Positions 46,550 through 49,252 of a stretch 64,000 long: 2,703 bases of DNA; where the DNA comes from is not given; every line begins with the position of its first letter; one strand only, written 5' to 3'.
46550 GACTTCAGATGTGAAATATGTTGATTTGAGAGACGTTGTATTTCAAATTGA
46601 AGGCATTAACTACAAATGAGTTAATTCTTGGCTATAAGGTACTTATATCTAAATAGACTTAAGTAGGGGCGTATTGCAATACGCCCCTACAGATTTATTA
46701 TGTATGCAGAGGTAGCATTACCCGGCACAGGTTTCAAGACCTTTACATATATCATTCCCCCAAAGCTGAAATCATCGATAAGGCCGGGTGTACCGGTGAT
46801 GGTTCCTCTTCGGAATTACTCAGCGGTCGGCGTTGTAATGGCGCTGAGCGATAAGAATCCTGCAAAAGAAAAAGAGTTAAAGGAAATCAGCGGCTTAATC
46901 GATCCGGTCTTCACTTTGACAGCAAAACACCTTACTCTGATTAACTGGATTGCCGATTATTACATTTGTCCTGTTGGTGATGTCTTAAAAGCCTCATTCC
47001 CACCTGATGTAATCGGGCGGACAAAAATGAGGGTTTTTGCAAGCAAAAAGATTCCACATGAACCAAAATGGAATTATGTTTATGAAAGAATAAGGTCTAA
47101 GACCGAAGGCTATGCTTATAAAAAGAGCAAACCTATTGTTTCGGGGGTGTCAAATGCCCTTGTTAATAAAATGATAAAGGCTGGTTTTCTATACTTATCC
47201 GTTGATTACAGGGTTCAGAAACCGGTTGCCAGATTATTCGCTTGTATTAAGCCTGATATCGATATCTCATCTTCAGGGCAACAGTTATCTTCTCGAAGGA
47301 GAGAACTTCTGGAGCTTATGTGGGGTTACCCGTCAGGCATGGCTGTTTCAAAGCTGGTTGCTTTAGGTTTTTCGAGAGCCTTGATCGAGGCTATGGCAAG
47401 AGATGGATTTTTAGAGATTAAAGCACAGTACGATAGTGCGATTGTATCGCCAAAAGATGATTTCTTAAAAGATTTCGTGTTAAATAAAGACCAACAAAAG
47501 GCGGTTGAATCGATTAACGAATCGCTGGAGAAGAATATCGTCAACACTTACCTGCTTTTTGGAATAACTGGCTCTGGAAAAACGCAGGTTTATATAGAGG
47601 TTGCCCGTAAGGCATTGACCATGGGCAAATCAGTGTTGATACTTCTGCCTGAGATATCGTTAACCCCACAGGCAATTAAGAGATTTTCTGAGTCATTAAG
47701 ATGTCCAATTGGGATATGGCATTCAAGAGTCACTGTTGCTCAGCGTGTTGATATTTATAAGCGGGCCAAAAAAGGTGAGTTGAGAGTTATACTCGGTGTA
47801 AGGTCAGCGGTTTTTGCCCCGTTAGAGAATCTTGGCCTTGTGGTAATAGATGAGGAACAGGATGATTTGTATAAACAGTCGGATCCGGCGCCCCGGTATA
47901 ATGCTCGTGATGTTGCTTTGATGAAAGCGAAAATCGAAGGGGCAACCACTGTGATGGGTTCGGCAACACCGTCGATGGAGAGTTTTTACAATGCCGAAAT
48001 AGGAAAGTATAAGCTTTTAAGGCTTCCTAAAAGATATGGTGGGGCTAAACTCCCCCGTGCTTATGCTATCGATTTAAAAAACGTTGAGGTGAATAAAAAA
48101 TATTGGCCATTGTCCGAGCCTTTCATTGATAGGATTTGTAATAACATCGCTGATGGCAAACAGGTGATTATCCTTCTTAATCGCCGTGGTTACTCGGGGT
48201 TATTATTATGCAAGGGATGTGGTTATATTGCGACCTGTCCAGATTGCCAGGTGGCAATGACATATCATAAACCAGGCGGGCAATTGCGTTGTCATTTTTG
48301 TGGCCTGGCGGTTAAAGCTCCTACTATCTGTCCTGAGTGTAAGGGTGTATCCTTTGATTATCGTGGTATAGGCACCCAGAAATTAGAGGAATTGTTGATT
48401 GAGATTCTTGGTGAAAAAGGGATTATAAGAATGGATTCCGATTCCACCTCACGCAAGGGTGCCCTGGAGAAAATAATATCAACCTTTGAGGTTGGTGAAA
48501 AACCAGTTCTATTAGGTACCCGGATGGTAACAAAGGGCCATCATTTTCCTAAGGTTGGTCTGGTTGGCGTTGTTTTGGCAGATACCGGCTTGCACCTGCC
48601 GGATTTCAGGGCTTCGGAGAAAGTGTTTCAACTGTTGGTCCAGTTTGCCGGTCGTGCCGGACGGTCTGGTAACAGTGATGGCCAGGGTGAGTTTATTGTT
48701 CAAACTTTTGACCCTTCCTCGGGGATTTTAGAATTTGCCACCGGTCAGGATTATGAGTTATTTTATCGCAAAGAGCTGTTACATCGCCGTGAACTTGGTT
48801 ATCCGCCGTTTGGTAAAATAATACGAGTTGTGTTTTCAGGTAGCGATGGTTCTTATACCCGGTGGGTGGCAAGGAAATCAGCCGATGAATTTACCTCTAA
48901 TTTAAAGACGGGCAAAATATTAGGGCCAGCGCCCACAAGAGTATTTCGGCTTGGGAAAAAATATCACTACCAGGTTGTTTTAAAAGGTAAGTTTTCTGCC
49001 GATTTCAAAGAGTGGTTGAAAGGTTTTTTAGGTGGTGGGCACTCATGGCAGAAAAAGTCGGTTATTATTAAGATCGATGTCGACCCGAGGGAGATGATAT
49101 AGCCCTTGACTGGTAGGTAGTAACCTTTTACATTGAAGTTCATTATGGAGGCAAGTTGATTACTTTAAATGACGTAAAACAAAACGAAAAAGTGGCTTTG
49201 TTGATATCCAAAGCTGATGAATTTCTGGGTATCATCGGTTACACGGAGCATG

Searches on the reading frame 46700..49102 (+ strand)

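Call 33: search_protein_families(library=pfam, proteins=[window:46700-49102:+], max_evalue=0.0001)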
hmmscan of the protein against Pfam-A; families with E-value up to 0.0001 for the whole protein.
window:46700-49102:+ (800 aa): 6 families
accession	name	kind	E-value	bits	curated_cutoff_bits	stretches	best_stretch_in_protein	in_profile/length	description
PF17764.6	PriA_3primeBD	-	5.3e-23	81.1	22.7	1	4-101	1-96/96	3'DNA-binding domain (3'BD)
PF18074.6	PriA_C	-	3.6e-14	53.8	26.9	1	703-796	1-95/95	Primosomal protein N C-terminal domain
PF00270.35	DEAD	-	2.4e-12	47.3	26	1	263-427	2-162/167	DEAD/DEAH box helicase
PF18319.7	Zn_ribbon_PriA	-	2.7e-10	40.5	26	1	513-536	1-24/27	PriA DNA helicase Cys-rich region (CRR) domain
PF04851.21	ResIII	-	8.3e-10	39.3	22.5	1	259-385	2-133/164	Type III restriction enzyme, res subunit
PF00271.37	Helicase_C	-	2.4e-07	31.4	23.5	0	575-657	42-110/110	Helicase conserved C-terminal domain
